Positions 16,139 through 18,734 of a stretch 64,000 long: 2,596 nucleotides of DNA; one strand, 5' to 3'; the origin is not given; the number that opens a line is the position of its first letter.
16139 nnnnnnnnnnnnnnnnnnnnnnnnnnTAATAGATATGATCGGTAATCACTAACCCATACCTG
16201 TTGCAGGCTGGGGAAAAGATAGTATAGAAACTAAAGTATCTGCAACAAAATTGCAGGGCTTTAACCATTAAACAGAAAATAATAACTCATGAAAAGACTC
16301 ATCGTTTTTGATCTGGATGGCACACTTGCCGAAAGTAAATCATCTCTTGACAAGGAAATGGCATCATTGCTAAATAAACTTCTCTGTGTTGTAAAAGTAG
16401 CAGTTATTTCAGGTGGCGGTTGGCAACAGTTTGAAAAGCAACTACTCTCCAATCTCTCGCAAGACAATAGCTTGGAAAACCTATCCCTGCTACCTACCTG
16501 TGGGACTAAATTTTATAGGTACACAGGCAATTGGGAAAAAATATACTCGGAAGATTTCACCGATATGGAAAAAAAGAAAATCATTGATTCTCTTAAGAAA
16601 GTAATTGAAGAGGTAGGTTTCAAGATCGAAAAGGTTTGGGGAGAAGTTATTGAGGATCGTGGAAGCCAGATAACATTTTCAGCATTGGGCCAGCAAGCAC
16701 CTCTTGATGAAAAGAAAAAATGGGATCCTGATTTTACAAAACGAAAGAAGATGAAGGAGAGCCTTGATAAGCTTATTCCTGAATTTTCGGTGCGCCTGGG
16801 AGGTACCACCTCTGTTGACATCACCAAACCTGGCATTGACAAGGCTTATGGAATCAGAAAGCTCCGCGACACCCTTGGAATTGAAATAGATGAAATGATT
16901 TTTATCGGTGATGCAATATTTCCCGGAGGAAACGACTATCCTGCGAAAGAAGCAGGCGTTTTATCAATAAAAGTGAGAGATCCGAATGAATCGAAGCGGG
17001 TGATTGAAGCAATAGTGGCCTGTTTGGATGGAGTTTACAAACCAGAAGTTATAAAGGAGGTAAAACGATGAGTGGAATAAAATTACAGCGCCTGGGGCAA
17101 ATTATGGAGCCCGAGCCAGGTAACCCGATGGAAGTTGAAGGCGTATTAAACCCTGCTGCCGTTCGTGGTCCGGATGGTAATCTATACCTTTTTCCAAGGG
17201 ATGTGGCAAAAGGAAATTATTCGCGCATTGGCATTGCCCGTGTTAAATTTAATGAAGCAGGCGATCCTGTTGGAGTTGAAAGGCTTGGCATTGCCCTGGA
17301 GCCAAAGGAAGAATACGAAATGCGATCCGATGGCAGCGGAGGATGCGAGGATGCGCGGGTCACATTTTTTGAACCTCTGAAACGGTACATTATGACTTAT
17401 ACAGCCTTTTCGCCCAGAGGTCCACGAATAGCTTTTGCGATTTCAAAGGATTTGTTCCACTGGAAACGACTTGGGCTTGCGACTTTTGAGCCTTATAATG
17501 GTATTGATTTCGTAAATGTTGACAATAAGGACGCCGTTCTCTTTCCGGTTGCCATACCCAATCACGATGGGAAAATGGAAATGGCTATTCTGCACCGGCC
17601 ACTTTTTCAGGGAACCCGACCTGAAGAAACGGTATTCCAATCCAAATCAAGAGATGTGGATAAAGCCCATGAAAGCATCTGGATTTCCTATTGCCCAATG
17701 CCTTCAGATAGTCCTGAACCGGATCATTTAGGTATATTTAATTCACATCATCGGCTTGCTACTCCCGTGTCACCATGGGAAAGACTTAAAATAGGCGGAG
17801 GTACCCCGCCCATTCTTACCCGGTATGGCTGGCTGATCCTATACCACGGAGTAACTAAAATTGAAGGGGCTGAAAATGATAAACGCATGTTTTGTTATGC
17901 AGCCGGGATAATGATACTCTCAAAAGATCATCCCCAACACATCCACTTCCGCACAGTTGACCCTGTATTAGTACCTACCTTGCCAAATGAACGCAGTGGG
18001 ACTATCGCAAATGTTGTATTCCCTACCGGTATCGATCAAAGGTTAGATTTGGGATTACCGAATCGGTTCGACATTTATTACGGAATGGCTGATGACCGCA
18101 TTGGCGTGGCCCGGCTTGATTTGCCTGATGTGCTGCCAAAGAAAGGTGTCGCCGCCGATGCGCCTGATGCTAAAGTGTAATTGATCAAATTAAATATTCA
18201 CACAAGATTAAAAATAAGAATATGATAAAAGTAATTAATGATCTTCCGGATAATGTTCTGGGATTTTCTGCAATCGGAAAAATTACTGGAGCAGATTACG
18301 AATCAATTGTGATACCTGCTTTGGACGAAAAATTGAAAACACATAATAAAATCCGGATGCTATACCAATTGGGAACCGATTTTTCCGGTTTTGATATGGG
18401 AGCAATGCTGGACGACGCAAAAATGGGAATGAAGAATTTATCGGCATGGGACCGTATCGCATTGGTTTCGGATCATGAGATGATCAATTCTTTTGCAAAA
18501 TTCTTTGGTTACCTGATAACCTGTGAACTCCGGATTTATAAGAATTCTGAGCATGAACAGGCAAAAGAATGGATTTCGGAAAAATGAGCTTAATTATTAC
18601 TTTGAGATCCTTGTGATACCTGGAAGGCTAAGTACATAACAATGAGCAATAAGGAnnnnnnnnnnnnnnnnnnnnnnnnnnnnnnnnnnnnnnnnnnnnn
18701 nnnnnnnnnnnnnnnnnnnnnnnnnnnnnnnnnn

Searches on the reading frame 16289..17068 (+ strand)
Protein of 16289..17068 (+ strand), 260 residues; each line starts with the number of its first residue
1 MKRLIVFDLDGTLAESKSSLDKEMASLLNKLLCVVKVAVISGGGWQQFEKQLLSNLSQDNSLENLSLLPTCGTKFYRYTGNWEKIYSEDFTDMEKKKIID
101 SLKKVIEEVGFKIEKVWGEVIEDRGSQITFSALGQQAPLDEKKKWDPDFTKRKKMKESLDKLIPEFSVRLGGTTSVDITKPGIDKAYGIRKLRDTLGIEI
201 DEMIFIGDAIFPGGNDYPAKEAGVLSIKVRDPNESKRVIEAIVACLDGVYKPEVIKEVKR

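Call 48: search_protein_families(library=pfam, proteins=[window:16289-17068:+], max_evalue=0.00001)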
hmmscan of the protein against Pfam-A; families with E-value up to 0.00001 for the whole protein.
window:16289-17068:+ (260 aa): 2 families
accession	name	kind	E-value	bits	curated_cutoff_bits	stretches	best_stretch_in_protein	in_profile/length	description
PF03332.19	PMM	-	1.7e-13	51.4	22.4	1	24-243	1-219/221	Eukaryotic phosphomannomutase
PF08282.18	Hydrolase_3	-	2.3e-11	44.4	20.9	1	5-209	1-212/255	haloacid dehalogenase-like hydrolase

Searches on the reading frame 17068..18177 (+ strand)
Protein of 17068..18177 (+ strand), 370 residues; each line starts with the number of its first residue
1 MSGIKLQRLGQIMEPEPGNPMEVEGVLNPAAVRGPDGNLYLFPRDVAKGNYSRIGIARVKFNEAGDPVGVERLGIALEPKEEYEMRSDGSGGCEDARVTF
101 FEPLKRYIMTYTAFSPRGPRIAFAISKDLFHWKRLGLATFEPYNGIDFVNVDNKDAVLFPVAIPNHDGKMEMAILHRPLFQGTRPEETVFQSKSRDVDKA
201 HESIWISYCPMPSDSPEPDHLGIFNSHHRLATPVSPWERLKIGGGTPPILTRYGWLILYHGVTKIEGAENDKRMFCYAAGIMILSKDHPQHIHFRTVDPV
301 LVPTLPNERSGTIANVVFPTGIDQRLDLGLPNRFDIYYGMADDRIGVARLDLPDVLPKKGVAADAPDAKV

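Call 48: search_protein_families(library=pfam, proteins=[window:17068-18177:+], max_evalue=0.00001)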
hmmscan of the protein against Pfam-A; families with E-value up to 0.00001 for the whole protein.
window:17068-18177:+ (370 aa): 1 family
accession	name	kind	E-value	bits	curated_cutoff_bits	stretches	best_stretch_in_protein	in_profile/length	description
PF04041.19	Glyco_hydro_130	-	7.7e-31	107.7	26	1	20-355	29-314/320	beta-1,4-mannooligosaccharide phosphorylase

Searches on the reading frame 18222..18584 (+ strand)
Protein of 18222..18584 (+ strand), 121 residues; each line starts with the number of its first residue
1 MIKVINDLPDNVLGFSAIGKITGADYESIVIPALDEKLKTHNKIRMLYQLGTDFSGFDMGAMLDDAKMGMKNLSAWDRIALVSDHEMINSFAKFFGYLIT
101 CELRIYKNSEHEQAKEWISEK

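Call 7: search_protein_families(library=pfam, proteins=[window:18222-18584:+], max_evalue=0.01)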
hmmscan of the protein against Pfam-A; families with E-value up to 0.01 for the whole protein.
window:18222-18584:+ (121 aa): 1 family
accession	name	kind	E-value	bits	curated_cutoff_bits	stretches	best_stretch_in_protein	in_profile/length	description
PF11964.13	SpoIIAA-like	-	4.6e-25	88.8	25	1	12-119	1-106/106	SpoIIAA-like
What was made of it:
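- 18222..18587 (+): SpoIIAA-like/STAS protein immediately upstream of the pump. Pfam PF11964 4.6e-25 (call 7).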
